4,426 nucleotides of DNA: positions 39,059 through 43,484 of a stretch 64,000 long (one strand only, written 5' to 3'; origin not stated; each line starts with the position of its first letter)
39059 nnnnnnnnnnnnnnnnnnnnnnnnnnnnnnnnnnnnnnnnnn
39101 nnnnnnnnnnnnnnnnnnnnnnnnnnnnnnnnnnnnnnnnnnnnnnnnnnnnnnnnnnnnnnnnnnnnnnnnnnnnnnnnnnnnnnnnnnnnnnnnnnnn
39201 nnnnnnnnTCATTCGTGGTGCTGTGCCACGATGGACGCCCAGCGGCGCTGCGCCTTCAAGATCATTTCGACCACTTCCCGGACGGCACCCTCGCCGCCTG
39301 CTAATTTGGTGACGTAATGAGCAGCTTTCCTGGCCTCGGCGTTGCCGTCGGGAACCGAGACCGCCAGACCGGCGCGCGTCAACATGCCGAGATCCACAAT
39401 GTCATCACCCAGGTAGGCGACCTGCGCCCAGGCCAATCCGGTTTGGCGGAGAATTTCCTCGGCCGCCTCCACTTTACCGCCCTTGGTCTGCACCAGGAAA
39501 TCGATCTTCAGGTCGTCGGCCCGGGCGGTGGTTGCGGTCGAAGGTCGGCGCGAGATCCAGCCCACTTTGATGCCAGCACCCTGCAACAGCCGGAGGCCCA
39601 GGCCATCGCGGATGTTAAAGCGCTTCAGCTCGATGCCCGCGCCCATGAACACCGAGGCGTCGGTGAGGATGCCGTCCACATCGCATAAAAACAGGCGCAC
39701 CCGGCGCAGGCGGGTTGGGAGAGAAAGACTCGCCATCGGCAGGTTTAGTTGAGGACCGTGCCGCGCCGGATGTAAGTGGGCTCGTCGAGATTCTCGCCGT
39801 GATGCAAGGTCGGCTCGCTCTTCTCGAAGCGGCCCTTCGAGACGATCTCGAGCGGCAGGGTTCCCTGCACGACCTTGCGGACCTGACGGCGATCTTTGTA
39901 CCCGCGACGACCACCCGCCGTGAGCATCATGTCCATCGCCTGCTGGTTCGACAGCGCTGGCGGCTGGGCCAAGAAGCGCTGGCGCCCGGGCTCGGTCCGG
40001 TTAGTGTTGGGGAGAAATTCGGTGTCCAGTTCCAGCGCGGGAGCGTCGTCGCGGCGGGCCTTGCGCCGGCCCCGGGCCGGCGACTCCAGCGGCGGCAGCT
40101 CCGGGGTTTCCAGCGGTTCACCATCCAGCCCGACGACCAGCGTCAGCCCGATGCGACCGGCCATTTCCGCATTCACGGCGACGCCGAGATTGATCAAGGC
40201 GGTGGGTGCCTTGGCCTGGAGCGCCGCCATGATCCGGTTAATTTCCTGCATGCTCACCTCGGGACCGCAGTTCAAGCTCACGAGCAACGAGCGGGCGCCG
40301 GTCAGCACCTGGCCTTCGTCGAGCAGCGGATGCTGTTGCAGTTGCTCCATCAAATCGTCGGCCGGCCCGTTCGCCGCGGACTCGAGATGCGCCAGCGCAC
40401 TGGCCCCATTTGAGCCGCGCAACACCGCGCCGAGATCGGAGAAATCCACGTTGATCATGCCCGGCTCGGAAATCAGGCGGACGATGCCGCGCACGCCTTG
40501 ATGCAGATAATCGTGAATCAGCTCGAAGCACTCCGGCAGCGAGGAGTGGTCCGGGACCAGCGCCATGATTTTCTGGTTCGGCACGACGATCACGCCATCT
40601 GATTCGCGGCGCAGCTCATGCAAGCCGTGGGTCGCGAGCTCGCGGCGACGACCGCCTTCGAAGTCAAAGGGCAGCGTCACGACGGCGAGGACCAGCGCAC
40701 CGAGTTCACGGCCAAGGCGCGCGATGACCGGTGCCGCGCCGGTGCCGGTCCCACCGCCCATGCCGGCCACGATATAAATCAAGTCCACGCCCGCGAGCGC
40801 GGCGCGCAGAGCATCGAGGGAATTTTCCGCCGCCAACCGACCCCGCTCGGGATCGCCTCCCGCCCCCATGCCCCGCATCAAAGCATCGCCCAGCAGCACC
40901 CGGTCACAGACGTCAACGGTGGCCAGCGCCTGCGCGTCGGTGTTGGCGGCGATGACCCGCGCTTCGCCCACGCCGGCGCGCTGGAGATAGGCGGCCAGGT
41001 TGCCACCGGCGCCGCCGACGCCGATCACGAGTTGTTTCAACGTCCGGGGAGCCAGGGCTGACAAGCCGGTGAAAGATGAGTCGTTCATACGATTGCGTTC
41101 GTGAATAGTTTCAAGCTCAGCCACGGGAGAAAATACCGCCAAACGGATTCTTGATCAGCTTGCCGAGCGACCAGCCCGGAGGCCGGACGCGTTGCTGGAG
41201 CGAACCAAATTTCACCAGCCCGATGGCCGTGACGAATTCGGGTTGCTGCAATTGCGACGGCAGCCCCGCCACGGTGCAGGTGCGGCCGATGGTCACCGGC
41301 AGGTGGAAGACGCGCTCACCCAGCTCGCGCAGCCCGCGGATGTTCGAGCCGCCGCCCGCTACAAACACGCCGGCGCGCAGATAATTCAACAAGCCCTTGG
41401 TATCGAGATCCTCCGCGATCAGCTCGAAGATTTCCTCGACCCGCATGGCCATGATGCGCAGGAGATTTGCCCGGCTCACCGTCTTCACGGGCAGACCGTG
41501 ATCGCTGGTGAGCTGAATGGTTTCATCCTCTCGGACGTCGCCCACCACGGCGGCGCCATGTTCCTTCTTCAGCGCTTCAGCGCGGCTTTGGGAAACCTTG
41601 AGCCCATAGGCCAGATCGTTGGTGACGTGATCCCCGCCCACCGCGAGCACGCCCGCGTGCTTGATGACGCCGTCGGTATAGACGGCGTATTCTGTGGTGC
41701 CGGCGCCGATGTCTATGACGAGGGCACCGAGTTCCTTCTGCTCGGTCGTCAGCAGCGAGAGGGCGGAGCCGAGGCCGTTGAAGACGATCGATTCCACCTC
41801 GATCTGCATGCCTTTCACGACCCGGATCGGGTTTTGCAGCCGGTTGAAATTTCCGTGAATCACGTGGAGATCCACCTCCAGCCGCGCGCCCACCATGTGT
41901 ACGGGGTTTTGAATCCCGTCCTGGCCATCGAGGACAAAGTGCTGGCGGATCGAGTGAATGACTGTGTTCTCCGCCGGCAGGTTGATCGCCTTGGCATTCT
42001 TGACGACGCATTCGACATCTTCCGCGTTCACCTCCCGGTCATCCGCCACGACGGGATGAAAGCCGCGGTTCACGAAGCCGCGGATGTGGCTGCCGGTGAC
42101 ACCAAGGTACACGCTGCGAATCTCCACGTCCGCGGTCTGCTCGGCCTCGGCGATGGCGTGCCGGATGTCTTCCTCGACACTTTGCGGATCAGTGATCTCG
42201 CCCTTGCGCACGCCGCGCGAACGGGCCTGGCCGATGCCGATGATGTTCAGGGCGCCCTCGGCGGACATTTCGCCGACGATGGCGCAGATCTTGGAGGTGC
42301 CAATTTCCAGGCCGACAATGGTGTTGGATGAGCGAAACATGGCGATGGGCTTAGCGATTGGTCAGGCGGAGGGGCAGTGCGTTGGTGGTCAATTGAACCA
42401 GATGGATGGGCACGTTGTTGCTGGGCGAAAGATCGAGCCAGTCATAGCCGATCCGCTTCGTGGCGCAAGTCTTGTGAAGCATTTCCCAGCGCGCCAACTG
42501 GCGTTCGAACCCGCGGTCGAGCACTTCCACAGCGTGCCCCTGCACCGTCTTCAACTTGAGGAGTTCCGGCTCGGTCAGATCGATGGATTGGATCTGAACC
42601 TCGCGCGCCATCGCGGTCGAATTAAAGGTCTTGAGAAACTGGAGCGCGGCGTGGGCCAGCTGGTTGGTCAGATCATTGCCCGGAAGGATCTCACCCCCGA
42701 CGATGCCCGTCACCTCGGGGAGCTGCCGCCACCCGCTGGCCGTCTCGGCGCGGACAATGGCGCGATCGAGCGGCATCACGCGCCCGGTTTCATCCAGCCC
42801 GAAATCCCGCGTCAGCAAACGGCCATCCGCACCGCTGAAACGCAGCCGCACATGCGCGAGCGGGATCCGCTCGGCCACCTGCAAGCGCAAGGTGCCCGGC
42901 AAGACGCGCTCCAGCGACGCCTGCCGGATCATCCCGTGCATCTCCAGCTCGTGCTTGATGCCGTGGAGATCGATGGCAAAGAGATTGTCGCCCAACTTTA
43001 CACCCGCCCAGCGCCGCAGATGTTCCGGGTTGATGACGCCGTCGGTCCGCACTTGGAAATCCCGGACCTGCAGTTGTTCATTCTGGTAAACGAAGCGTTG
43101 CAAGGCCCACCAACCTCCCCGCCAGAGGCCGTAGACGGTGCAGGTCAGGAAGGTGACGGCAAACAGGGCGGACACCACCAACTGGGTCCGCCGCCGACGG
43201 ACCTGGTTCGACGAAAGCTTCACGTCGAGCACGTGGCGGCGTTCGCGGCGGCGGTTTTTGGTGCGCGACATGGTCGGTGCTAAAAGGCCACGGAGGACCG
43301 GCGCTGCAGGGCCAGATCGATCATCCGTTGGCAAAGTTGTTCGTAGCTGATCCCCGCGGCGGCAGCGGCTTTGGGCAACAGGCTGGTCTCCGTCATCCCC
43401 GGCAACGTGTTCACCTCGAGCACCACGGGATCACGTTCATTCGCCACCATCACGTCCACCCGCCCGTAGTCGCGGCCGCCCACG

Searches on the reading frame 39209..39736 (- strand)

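Call 13: search_protein_families(library=pfam, proteins=[window:39209-39736:-], max_evalue=0.001)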
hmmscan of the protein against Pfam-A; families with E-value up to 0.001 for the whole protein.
window:39209-39736:- (175 aa): 1 family
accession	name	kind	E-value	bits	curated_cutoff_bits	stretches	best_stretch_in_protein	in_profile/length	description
PF08282.18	Hydrolase_3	-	8.8e-08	32.6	20.9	1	81-146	181-246/255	haloacid dehalogenase-like hydrolase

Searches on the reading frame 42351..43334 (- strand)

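Call 13: search_protein_families(library=pfam, proteins=[window:42351-43334:-], max_evalue=0.001)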
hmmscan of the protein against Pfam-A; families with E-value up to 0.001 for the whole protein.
window:42351-43334:- (327 aa): 1 family
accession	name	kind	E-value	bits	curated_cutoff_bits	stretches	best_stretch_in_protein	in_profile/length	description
PF08478.15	POTRA_1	-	2.1e-08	34.8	23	1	90-156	3-69/69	POTRA domain, FtsQ-type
